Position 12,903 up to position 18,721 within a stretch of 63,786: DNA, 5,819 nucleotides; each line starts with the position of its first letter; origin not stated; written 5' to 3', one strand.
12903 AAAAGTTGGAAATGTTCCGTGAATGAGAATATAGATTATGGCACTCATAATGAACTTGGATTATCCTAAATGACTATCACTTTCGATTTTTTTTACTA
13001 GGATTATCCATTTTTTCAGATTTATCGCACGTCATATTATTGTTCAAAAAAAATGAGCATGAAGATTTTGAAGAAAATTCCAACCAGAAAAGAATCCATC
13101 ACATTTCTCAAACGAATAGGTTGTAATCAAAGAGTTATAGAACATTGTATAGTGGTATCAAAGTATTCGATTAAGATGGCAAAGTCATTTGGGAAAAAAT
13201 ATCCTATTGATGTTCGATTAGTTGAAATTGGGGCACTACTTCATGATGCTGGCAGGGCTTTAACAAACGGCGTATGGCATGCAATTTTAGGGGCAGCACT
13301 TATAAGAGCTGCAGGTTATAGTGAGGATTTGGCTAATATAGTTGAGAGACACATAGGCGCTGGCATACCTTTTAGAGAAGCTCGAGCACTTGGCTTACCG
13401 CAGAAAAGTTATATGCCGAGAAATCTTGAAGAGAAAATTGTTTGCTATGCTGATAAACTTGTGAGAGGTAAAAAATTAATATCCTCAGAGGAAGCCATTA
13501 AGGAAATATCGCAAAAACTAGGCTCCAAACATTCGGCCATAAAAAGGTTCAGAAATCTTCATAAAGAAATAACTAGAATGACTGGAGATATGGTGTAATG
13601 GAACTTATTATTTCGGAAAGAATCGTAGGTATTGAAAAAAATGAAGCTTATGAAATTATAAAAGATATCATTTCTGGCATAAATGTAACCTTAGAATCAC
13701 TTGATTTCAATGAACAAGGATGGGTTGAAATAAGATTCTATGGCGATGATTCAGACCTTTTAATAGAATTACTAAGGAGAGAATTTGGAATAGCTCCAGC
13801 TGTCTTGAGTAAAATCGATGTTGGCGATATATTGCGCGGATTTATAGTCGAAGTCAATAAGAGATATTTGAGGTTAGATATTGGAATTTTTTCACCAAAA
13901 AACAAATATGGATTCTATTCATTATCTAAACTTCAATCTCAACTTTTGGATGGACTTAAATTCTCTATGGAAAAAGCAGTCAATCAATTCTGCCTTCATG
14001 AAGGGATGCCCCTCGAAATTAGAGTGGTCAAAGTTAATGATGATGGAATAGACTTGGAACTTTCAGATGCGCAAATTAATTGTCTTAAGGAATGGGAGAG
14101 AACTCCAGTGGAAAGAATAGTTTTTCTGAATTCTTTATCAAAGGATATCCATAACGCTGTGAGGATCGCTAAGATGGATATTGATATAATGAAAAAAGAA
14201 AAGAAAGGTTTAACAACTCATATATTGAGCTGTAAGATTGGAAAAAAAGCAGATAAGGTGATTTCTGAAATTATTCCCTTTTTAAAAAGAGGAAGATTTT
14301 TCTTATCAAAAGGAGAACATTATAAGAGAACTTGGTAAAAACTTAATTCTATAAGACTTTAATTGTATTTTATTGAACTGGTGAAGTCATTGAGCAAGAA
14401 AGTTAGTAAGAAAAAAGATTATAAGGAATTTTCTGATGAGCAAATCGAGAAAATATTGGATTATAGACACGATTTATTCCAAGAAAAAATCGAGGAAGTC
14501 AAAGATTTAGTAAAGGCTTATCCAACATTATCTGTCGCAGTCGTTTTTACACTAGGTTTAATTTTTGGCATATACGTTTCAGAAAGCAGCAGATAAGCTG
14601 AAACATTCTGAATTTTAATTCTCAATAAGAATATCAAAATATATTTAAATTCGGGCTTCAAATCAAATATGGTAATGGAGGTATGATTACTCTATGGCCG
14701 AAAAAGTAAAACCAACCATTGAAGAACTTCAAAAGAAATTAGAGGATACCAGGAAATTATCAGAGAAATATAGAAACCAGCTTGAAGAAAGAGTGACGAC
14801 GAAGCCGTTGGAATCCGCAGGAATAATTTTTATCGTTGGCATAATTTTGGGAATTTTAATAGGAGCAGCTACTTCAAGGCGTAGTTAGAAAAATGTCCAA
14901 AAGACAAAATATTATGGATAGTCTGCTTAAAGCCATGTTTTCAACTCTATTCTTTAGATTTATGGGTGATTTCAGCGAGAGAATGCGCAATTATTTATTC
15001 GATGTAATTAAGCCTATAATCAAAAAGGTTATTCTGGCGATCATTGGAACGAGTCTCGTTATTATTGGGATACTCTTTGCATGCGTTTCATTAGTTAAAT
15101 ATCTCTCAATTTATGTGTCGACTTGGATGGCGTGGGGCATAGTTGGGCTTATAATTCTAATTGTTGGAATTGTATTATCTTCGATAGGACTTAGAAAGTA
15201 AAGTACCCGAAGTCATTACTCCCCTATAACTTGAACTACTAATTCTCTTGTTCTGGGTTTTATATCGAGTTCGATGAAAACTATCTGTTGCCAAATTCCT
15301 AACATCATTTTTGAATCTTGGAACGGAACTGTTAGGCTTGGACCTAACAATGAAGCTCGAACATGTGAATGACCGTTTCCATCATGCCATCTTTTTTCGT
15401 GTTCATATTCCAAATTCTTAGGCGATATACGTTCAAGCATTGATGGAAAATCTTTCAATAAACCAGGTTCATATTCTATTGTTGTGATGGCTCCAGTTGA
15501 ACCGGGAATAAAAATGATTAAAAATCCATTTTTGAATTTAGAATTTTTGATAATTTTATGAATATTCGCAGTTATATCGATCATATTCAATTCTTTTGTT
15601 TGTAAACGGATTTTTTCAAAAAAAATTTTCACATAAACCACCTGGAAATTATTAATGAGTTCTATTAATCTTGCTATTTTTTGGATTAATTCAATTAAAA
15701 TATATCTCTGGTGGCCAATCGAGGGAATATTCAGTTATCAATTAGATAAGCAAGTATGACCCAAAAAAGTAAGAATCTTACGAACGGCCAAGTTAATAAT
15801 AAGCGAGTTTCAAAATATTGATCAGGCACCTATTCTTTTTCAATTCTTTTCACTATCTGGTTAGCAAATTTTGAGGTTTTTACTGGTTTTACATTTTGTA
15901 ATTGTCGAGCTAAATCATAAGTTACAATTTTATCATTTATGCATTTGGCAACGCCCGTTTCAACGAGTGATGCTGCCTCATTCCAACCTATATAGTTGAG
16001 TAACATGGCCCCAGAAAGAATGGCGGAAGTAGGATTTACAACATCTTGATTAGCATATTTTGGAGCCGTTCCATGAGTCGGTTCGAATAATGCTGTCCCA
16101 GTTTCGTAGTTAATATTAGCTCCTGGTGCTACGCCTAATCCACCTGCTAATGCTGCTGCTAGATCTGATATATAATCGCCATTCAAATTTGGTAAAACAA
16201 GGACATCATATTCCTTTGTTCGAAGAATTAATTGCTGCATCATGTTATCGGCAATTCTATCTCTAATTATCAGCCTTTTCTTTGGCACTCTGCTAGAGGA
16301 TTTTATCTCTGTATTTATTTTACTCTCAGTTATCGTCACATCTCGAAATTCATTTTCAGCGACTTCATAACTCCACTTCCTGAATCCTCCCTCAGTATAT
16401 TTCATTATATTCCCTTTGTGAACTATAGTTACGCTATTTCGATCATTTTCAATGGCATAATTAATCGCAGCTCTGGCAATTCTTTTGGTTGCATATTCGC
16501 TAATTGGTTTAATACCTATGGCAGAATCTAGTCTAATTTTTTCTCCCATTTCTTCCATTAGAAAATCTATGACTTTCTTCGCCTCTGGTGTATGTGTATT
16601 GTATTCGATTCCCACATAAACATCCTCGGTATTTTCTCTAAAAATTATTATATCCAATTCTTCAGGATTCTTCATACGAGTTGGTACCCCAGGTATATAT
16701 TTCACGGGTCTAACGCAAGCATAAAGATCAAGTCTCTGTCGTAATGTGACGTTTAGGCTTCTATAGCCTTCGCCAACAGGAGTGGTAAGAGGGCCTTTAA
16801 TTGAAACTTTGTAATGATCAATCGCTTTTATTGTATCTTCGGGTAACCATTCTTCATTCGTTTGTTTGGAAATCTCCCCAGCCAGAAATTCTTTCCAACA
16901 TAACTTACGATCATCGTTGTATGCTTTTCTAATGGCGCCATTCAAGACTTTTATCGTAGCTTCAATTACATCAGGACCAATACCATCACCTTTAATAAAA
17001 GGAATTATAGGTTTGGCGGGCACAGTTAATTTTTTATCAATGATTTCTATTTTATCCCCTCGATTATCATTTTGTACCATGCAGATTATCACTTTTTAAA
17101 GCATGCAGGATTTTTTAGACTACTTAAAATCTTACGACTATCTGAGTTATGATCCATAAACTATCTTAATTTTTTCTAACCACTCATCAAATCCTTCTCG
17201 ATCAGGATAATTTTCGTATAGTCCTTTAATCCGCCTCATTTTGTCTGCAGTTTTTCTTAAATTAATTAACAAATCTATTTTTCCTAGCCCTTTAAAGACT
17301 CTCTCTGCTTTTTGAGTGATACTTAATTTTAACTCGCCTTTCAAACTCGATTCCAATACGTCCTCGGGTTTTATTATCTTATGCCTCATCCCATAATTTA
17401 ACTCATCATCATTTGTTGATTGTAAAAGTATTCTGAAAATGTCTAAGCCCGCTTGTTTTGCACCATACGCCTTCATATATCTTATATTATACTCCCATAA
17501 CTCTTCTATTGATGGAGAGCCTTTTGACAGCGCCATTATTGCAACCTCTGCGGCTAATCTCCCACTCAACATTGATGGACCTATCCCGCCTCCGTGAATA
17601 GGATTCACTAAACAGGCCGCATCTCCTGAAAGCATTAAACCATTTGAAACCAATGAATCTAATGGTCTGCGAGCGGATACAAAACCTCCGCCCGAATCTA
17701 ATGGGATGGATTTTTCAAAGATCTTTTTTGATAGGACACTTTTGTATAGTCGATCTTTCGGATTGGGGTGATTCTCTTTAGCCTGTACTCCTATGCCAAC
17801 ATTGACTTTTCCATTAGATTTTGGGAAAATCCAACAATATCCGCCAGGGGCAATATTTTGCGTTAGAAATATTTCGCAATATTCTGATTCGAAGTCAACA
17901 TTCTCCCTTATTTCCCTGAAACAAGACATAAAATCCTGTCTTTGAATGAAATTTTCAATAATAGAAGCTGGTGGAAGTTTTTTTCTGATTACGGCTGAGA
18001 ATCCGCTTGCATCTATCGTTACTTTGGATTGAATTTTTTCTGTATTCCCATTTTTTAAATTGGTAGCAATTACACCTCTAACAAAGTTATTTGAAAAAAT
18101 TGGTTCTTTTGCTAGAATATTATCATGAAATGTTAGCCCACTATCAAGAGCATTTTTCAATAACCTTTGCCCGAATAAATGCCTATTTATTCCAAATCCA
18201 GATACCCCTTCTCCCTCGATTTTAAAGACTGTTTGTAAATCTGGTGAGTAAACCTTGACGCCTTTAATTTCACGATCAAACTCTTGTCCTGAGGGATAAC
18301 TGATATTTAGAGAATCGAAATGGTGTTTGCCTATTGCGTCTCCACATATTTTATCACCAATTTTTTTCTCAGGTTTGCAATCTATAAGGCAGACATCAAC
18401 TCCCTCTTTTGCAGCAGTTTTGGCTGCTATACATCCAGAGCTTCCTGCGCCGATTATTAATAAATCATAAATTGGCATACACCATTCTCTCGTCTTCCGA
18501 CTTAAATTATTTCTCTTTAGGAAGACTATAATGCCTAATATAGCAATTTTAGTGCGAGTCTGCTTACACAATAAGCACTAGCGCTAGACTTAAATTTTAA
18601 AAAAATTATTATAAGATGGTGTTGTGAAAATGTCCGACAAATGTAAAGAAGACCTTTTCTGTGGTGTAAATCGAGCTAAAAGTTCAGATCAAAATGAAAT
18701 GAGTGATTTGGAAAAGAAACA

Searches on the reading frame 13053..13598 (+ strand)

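Call 55: search_protein_families(library=pfam, proteins=[window:13053-13598:+], max_evalue=0.001)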
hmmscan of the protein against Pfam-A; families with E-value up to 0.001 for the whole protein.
window:13053-13598:+ (181 aa): 1 family
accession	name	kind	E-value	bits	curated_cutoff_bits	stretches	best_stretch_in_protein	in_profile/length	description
PF01966.28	HD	-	1.7e-15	57.7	22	1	28-137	1-114/116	HD domain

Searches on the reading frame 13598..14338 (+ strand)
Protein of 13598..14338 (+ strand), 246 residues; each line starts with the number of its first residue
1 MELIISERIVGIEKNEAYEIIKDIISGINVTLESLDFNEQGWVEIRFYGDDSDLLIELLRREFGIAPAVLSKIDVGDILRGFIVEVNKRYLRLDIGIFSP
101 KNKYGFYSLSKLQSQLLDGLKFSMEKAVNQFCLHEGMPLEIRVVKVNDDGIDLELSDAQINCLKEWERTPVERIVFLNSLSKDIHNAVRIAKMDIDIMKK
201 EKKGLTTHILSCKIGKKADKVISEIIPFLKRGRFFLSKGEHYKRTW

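Call 19: search_protein_families(library=pfam, proteins=[window:13598-14338:+])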
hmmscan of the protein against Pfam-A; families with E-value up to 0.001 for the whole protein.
window:13598-14338:+ (246 aa): 2 families
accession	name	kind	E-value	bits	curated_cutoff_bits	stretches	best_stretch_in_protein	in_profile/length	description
PF09883.16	DUF2110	-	2.3e-08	34.7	23.2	1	74-166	2-86/87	DUF2110 central domain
PF24872.1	DUF2110_N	-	3.6e-05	24.3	28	1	21-64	25-67/72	DUF2110 N-terminal domain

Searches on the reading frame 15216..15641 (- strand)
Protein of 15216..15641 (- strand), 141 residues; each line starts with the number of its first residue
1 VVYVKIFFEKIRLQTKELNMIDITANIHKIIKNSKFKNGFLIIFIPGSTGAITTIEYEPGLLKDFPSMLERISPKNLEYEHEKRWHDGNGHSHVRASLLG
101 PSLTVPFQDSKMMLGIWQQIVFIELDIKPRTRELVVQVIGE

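Call 80: search_protein_families(library=pfam, proteins=[window:15216-15641:-], max_evalue=0.01)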
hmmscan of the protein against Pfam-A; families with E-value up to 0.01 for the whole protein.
window:15216-15641:- (141 aa): 1 family
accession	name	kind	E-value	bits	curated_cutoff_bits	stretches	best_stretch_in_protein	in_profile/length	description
PF01894.22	UPF0047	-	7.3e-35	120.1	27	1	22-138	1-117/117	Uncharacterised protein family UPF0047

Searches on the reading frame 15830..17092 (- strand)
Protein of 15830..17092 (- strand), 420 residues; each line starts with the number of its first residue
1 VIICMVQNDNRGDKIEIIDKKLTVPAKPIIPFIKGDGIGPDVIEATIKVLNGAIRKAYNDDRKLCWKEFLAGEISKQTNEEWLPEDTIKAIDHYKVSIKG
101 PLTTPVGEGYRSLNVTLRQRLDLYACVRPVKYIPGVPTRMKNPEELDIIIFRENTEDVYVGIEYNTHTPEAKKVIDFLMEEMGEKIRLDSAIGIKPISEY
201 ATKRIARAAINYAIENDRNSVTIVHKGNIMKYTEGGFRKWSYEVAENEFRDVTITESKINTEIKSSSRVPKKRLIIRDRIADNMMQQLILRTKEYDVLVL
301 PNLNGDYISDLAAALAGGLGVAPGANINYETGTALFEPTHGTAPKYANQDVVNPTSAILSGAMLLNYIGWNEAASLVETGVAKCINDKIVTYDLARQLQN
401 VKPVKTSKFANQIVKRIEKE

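Call 18: search_protein_families(library=pfam, proteins=[window:15830-17092:-])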
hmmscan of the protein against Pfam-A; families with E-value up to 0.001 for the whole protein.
window:15830-17092:- (420 aa): 1 family
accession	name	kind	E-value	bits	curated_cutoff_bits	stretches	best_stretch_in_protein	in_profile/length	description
PF00180.25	Iso_dh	-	1.3e-96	324.3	27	1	30-413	2-348/348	Isocitrate/isopropylmalate dehydrogenase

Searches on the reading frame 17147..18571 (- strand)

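Call 18: search_protein_families(library=pfam, proteins=[window:17147-18571:-])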
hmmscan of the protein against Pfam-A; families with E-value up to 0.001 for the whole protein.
window:17147-18571:- (474 aa): 11 families
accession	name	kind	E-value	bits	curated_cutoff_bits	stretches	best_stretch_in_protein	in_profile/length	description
PF22578.2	GGR_cat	-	4.8e-22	78.1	27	1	213-296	1-86/88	Geranylgeranyl reductase catalytic domain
PF00890.30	FAD_binding_2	-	1.3e-08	34.9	20.4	1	36-68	1-33/414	FAD binding domain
PF01494.25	FAD_binding_3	-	1.1e-07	31.8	22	0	36-67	3-34/349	FAD binding domain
PF12831.13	FAD_oxidored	-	3.4e-07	30.3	27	1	36-194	1-149/416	FAD dependent oxidoreductase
PF03486.20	HI0933_like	-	1.9e-05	24.7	50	1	36-81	2-45/244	HI0933-like protein Rossmann domain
PF01266.30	DAO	-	2.4e-05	24.5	27.9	0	36-65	1-30/353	FAD dependent oxidoreductase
PF01134.28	GIDA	-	2.8e-05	23.8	22.1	1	36-81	1-45/391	Glucose inhibited division protein A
PF04820.20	Trp_halogenase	-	0.00015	21.2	21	0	125-330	152-340/458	Tryptophan halogenase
PF05834.18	Lycopene_cycl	-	0.00043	19.9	23.4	0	36-192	1-143/380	Lycopene cyclase protein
PF07992.20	Pyr_redox_2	-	0.00053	19.9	26.1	1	35-66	1-31/291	Pyridine nucleotide-disulphide oxidoreductase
PF13450.12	NAD_binding_8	-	0.00079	20.1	21.9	0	39-64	1-26/68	NAD(P)-binding Rossmann-like domain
